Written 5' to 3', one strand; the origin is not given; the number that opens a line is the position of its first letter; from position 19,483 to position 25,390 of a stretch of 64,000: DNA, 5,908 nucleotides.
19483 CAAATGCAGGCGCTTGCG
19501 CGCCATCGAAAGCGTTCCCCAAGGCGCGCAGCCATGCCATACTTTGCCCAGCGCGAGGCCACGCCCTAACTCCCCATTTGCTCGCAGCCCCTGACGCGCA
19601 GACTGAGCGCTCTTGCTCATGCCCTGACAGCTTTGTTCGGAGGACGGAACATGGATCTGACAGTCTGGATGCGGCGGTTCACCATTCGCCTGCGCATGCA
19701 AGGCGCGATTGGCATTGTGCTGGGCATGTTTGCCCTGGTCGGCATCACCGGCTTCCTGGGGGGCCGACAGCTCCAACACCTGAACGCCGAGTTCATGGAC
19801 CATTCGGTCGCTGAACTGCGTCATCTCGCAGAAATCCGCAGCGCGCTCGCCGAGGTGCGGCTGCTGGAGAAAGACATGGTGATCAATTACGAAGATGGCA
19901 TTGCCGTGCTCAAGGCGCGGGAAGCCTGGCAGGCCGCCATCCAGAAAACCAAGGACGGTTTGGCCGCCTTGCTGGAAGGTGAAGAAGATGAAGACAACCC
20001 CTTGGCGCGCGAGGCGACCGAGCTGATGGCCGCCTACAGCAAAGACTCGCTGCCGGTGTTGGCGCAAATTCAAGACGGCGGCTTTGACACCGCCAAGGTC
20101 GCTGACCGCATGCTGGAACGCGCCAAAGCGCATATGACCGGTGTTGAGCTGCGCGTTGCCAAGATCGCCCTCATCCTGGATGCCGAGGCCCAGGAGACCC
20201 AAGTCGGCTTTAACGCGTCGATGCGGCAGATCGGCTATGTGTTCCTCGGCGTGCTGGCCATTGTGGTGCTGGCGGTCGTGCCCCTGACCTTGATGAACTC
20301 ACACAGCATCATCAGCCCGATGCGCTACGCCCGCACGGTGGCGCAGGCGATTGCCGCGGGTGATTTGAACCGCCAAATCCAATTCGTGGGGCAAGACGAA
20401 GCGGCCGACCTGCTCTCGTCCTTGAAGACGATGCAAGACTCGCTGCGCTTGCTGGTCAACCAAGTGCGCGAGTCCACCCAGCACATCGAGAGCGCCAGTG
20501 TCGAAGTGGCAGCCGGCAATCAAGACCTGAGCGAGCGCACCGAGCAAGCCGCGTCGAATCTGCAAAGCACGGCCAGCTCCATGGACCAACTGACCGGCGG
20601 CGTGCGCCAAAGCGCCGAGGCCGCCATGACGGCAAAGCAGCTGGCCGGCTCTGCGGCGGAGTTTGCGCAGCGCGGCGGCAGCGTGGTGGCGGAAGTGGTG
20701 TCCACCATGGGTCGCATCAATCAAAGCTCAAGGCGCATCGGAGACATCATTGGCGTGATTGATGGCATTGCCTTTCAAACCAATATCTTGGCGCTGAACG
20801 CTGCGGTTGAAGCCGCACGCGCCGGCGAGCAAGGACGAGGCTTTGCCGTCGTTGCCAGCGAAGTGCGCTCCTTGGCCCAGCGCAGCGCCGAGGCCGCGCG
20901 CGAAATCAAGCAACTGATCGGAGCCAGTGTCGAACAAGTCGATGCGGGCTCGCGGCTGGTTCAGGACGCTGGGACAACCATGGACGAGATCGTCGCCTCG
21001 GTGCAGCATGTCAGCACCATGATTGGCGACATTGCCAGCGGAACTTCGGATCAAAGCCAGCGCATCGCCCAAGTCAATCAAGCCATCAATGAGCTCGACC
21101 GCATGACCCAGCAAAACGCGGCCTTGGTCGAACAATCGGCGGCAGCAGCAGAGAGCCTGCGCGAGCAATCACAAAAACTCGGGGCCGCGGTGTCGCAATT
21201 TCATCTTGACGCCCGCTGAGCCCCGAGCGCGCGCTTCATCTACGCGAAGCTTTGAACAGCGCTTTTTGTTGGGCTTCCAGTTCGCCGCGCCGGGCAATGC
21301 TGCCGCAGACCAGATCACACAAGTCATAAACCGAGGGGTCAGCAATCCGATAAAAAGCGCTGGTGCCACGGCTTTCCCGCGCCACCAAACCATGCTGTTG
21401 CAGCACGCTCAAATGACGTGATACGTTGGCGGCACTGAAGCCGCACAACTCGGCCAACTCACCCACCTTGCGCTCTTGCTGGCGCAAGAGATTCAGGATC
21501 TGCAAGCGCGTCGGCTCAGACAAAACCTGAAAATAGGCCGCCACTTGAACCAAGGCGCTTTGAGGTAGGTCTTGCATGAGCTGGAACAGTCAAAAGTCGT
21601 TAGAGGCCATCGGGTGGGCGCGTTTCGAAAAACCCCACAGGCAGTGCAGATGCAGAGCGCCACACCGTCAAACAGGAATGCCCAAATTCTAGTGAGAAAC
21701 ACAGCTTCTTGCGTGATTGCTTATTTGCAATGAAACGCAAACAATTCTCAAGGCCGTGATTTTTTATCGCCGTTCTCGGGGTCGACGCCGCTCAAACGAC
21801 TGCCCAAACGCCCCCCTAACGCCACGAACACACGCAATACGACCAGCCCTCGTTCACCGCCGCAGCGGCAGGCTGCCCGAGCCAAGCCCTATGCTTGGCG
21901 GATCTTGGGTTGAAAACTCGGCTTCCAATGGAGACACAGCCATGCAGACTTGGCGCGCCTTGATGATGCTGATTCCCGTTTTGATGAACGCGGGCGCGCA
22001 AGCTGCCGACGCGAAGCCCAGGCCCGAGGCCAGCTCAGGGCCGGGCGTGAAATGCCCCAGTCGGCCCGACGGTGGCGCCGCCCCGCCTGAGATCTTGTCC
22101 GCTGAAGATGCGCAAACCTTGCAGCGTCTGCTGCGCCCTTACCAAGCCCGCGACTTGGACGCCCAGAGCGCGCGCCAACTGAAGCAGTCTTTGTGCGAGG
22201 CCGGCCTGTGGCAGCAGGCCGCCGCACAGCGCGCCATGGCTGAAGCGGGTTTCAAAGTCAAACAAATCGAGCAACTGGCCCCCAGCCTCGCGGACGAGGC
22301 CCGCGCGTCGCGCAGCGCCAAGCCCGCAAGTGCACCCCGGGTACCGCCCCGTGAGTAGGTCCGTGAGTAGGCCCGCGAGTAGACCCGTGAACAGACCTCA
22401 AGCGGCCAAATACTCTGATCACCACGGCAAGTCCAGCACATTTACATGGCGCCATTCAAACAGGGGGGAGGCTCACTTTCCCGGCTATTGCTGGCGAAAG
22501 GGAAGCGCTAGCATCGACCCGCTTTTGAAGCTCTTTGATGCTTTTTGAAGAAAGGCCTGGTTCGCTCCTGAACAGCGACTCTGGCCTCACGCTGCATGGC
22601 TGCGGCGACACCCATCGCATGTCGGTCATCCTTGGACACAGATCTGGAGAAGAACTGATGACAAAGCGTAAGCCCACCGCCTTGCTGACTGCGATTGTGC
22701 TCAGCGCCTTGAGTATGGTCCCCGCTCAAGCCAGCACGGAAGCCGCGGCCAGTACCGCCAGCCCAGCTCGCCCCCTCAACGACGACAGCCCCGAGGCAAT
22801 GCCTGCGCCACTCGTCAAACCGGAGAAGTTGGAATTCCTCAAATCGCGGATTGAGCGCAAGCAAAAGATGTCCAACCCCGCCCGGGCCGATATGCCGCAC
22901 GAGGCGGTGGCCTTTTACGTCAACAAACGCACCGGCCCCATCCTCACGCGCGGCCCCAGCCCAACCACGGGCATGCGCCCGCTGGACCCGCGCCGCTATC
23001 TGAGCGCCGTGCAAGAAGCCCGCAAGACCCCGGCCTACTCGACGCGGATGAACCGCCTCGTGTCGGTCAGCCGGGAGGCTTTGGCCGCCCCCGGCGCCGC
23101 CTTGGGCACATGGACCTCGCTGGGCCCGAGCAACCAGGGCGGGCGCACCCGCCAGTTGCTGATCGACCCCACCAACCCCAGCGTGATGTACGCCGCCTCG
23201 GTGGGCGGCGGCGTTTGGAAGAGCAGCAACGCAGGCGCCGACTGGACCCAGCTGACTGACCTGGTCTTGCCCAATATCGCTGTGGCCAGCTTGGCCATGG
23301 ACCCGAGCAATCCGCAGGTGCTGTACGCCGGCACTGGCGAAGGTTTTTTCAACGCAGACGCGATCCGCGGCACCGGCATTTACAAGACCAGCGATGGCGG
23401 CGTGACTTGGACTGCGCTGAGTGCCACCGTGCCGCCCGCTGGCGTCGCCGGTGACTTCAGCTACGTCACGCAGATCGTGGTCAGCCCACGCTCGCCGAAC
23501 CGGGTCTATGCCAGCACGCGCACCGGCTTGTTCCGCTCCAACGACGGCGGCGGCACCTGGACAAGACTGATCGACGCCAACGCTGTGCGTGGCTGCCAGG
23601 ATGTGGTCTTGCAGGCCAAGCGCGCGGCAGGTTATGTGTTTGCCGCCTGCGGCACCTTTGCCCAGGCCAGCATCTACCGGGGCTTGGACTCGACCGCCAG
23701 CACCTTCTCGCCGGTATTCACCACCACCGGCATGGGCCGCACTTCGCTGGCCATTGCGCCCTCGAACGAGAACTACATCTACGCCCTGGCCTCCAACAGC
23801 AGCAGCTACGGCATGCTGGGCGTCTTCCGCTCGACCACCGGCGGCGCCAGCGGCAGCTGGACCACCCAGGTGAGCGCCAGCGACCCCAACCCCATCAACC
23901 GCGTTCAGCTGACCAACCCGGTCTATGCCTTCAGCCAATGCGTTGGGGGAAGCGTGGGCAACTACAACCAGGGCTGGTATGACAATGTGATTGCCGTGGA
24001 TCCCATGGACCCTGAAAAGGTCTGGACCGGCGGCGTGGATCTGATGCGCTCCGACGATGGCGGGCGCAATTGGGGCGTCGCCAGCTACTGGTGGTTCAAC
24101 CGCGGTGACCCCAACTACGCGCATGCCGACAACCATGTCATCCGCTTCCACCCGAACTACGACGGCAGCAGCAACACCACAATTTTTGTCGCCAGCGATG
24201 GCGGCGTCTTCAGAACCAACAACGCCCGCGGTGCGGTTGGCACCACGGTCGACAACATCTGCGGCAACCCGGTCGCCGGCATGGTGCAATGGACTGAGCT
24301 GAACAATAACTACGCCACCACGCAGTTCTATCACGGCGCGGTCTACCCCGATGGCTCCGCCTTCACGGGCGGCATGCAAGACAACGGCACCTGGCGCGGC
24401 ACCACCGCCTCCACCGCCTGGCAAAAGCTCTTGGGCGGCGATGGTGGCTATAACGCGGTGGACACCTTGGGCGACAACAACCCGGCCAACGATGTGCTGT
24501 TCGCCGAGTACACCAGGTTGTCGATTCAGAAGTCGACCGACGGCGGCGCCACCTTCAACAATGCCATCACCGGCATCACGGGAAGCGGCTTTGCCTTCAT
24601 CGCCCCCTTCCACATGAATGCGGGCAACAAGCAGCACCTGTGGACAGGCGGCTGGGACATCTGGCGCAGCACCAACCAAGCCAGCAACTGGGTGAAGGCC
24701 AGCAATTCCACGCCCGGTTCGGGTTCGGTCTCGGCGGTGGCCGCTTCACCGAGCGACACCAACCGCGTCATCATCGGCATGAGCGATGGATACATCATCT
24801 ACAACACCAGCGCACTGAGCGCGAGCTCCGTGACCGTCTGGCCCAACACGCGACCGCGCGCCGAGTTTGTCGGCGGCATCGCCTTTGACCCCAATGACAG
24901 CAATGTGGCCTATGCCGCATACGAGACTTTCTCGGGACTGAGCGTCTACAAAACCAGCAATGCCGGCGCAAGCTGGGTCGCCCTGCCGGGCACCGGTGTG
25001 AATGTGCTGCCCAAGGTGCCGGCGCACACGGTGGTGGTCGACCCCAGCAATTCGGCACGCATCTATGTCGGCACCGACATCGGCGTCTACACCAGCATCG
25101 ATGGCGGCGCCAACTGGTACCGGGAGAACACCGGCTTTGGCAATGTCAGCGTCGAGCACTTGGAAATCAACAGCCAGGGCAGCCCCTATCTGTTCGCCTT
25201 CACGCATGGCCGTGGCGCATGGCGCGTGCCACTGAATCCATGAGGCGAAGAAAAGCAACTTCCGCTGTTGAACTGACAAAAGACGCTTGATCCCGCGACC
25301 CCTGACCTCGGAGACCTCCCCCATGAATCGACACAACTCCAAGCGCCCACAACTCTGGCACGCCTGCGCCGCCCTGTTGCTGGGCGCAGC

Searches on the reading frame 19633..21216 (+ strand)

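Call 6: search_protein_families(library=pfam, proteins=[window:19633-21216:+], max_evalue=0.001)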
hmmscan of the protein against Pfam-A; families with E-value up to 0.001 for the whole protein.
window:19633-21216:+ (528 aa): 4 families
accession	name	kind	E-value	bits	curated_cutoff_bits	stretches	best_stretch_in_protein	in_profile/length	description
PF00015.26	MCPsignal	-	7.7e-54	182.6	34.6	1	337-492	3-172/172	Methyl-accepting chemotaxis protein (MCP) signalling domain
PF00672.30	HAMP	-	3.4e-10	40.5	25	1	223-272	3-52/53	HAMP domain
PF12729.13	4HB_MCP_1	-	6.4e-05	23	27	1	16-155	2-141/181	Four helix bundle sensory module for signal transduction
PF07464.16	ApoLp-III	-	0.0001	22.9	36.3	0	416-521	18-122/146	Apolipophorin-III precursor (apoLp-III)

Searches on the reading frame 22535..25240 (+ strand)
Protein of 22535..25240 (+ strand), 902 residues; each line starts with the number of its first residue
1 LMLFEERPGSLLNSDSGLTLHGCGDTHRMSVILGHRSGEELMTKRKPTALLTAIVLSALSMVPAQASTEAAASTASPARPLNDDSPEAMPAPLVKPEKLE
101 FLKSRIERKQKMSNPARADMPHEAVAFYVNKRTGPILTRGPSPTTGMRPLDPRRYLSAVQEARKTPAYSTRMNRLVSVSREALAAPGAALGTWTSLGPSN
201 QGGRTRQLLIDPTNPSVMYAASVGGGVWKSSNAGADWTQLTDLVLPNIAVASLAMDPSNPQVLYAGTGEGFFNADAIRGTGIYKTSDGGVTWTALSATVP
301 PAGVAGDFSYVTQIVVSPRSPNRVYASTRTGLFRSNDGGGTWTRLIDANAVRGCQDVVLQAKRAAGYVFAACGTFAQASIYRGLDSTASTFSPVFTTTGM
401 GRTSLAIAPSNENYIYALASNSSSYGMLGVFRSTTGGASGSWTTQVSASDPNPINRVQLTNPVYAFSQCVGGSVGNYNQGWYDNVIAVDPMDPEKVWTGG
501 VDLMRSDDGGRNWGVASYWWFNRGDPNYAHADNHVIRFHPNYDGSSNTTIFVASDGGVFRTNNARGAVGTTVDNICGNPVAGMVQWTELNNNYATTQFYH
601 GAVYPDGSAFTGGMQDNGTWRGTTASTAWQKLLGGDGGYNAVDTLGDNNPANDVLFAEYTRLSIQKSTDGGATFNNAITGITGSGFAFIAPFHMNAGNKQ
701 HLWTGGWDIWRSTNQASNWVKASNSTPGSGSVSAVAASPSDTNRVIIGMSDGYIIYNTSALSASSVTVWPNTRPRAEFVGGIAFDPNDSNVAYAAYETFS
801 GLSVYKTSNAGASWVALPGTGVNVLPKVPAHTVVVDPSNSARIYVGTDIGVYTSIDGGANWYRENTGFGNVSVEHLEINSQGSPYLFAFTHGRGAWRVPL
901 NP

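Call 6: search_protein_families(library=pfam, proteins=[window:22535-25240:+], max_evalue=0.001)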
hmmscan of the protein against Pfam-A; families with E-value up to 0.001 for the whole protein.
window:22535-25240:+ (902 aa): 2 families
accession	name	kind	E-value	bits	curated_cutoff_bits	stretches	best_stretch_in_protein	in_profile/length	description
PF15902.12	Sortilin-Vps10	-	3e-15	56.4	33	1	192-299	12-116/446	Sortilin, neurotensin receptor 3,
PF02012.26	BNR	-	0.00049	20.1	27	0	333-343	1-11/12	BNR/Asp-box repeat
